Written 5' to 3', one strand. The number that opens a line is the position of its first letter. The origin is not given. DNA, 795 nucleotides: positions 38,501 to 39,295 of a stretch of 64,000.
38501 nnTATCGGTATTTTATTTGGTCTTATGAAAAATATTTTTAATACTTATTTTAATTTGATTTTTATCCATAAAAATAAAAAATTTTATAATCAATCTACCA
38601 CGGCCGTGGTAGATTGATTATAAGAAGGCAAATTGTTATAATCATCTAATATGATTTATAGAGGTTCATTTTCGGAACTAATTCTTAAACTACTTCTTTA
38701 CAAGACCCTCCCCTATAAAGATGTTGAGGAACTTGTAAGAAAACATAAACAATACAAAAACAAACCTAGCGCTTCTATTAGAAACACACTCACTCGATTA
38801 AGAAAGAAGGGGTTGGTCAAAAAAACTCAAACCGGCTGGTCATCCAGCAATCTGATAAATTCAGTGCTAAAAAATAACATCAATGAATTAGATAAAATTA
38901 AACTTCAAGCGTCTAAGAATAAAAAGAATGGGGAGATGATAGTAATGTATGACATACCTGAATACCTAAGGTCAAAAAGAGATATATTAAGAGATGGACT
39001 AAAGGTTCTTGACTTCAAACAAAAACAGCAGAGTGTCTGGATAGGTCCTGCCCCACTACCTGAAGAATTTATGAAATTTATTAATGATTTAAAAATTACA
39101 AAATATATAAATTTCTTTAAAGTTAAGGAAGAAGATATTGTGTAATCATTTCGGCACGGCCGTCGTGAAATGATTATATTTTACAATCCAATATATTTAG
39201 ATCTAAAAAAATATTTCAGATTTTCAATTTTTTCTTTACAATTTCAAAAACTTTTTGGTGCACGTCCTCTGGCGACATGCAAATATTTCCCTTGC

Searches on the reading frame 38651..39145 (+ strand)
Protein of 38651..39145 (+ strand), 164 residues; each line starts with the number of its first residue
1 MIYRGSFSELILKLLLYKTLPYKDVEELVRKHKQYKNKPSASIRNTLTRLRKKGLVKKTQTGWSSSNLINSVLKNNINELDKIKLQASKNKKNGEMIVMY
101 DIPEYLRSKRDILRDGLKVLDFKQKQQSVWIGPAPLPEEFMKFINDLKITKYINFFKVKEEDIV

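Call 36: search_protein_families(library=pfam, proteins=[window:38651-39145:+], max_evalue=0.1)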
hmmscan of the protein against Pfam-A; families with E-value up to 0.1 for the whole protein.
window:38651-39145:+ (164 aa): 5 families
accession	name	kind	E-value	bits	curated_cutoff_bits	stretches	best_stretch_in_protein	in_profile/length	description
PF20803.2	PaaX_M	-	2.2e-16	60.2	24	1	97-160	10-73/83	PaaX protein central Cas2-like domain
PF11944.13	DUF3461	-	0.00078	20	27.4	1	38-93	41-95/125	Protein of unknown function (DUF3461)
PF09827.14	CRISPR_Cas2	-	0.0065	17.1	23.8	1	96-148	3-51/74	CRISPR associated protein Cas2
PF03965.22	Penicillinase_R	-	0.0099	16.7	22.6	1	24-62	19-57/115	Penicillinase repressor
PF06025.17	DUF913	-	0.029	13.8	24.7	1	25-87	235-298/382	Domain of Unknown Function (DUF913)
